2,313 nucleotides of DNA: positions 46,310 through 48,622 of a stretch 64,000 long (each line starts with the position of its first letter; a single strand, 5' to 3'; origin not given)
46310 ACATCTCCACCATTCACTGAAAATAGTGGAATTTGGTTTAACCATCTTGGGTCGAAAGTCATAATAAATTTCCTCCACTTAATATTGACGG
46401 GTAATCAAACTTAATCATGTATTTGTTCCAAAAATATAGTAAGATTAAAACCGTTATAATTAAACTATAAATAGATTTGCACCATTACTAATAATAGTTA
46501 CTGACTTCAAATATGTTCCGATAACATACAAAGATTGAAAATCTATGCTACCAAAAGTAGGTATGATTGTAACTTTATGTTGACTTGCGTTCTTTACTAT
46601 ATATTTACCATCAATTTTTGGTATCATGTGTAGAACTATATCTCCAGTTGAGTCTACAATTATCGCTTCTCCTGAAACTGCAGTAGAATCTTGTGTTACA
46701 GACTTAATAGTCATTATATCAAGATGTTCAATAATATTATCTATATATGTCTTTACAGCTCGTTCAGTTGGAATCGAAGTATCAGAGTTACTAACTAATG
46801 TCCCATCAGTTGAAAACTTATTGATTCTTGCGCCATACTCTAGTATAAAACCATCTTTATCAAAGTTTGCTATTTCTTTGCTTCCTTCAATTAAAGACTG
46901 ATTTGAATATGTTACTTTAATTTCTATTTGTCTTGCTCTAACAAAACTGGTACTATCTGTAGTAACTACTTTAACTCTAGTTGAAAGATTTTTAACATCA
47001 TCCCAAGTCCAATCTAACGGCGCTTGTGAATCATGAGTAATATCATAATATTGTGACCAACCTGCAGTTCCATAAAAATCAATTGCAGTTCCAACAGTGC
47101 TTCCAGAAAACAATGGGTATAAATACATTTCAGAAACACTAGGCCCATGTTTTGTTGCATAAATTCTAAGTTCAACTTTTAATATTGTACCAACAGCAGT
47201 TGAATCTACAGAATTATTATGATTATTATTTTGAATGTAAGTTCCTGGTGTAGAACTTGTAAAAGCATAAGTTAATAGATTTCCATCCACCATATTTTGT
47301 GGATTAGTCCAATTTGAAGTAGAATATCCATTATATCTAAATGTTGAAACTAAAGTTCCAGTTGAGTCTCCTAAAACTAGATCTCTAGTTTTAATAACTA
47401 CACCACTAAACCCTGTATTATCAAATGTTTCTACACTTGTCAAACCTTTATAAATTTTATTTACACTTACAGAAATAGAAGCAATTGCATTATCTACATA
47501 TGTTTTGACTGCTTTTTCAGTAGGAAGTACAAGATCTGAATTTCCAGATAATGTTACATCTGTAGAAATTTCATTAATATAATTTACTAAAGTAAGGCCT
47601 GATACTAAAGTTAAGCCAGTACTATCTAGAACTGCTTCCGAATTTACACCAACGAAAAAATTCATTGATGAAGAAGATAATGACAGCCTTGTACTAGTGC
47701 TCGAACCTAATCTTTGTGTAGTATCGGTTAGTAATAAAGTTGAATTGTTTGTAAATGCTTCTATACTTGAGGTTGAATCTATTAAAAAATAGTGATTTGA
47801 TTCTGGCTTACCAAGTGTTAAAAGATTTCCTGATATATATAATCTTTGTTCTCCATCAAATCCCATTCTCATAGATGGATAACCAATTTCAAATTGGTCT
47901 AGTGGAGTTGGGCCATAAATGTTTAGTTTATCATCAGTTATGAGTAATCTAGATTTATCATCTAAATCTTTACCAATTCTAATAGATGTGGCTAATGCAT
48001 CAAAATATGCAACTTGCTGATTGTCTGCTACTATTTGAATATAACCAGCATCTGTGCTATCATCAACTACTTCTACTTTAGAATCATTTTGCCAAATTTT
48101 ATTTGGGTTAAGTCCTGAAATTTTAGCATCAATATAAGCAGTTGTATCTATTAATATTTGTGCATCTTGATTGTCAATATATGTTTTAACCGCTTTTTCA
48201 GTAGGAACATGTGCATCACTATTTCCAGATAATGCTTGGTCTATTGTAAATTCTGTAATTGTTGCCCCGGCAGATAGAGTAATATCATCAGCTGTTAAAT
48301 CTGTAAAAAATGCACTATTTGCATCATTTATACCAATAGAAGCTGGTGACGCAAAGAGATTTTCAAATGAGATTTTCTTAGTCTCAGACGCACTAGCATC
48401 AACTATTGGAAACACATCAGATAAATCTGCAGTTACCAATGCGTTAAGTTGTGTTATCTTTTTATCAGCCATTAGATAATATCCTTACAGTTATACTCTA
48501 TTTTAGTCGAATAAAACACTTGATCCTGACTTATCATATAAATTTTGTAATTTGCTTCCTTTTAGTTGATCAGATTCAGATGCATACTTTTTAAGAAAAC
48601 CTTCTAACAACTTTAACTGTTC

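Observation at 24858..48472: A ~60-aa module reused 12 times across four fiber proteins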

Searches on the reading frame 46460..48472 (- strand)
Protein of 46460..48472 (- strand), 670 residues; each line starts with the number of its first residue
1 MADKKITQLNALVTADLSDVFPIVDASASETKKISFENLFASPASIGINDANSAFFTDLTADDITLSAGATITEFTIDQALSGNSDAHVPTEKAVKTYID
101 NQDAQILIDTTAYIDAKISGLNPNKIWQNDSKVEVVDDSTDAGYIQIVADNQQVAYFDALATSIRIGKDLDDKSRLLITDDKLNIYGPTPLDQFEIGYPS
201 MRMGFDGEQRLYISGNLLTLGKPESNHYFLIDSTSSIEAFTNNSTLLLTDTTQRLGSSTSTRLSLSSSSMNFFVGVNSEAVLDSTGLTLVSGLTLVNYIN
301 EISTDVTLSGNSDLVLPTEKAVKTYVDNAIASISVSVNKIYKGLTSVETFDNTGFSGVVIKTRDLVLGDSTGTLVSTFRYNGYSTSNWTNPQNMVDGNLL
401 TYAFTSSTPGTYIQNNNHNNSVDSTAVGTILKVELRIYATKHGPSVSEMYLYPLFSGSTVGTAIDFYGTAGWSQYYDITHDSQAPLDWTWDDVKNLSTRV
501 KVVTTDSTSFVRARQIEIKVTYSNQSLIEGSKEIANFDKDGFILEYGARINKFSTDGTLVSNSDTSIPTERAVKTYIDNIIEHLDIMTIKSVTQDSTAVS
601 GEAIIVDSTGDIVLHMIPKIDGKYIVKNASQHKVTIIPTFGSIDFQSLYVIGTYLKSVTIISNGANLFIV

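Call 6: search_protein_families(library=pfam, proteins=[window:46460-48472:-], max_evalue=1)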
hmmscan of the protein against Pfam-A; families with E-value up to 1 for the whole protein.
window:46460-48472:- (670 aa): 1 family
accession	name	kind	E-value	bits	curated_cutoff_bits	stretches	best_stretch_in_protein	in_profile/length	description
PF03406.18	Phage_fiber_2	-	0.00065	19.7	22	0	82-104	15-37/42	Phage tail fibre repeat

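Call 7: search_protein_families(library=phrogs, proteins=[window:46460-48472:-], max_evalue=0.01)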
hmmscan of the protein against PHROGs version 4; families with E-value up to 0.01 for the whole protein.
window:46460-48472:- (670 aa): 1 family
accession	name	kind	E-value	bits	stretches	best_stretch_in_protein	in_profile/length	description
phrog_9851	-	tail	1.5e-24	87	3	547-588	1045-1086/1092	tail fiber protein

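Call 8: search_dna_similar(query=window:46460-48472:-, collection=phages, mode=protein, max_rows=30)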
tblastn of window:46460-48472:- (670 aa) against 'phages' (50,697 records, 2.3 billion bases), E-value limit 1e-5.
No match.

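Call 9: search_solved_structures(query=window:46460-48472:-, max_evalue=1, show_alignments=3)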
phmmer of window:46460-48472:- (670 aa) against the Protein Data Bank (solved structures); distinct sequences matched with E-value up to 1: 0.

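Call 50: search_protein_families(library=ncbifam, proteins=[window:46460-48472:-], max_evalue=0.1)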
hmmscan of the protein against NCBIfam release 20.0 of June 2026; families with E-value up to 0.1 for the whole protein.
window:46460-48472:- (670 aa): 0 families

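Call 67: find_homologous_proteins(query=window:46460-48472:-, max_evalue=1e-10)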
Query window:46460-48472:- (670 aa): 66 proteins with E <= 1e-10 among 8000 candidates.
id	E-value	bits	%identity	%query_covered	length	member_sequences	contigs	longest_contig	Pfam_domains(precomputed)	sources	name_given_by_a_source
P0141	0.0e+0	1046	72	100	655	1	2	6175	-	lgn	-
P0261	0.0e+0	1046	72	100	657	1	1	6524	-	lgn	-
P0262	3.7e-243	827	98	60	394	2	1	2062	-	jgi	jgi:uncharacterized ubiquitin-like protein YukD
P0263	3.8e-183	629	64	59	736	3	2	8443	-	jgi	jgi:hypothetical protein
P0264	5.5e-179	615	65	59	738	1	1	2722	-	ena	-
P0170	1.7e-176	607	64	59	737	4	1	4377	-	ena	-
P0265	3.9e-175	602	58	66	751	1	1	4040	-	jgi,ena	-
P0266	4.4e-171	589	58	66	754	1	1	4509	-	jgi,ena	-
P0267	1.2e-165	571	57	66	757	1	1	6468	-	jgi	jgi:hypothetical protein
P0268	8.2e-165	568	62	58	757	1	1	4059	-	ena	-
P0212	4.4e-161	556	62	63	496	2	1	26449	-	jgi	-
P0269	8.2e-161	555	57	66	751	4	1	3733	-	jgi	-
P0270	8.1e-130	453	49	56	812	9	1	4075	-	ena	-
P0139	1.8e-125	438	48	56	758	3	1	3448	-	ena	-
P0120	3.4e-121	424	38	86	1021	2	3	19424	-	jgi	-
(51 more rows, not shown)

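Call 95: predict_structure(alignment_id=A5)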
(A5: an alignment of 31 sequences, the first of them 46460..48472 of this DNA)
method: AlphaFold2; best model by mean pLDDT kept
length: 670 residues; sequences in the alignment: 31
mean_pLDDT: 69.7   pTM: 0.34
mean pLDDT of the five models: 69.7, 69.3, 69.2, 67.9, 66.5
residues with pLDDT >= 90: 163; 70-90: 173; 50-70: 210; < 50: 124
segments of 3 or more residues with pLDDT < 50: 1-5, 41-66, 103-121, 188-251, 293-295
pLDDT, mean of each block of 10 residues (from residue 1): 46 52 57 54 40 38 50 60 58 62 45 45 69 74 76 74 60 56 50 35 34 41 39 40 41 57 71 73 71 55 70 66 70 60 74 76 73 89 92 88 90 94 74 94 90 90 91 94 88 93 92 93 78 73 62 66 61 69 65 91 91 92 91 94 91 92 89
secondary structure, 60 per line:
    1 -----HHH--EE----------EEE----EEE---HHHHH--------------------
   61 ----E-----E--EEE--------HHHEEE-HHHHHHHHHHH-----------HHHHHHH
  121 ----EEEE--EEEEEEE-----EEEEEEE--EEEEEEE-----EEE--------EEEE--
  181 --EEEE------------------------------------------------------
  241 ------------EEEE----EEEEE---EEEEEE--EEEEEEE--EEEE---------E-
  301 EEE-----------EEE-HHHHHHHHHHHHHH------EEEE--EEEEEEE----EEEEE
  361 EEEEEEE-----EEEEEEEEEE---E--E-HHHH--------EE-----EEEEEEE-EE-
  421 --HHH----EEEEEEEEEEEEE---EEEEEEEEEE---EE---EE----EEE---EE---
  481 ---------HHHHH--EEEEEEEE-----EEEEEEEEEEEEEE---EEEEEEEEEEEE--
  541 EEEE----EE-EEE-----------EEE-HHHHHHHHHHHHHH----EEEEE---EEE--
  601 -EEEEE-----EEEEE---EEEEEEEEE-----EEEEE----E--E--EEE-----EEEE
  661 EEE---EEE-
elements in order (helices of 4 or more, strands of 3 or more residues): E23-25 E30-32 H36-40 E74-76 E88-90 H92-102 H114-120 E125-128 E131-137 E143-149 E152-158 E164-166 E175-178 E183-186 E253-256 E261-265 E269-274 E277-283 E286-289 E301-303 E315-317 H319-332 E339-342 E345-351 E356-367 E373-382 H391-394 E410-416 E430-442 E446-455 E470-472 H490-494 E497-504 E510-523 E527-538 E541-544 E552-554 E566-568 H570-583 E588-592 E596-598 E602-606 E612-616 E620-628 E634-638 E649-651 E657-663 E667-669
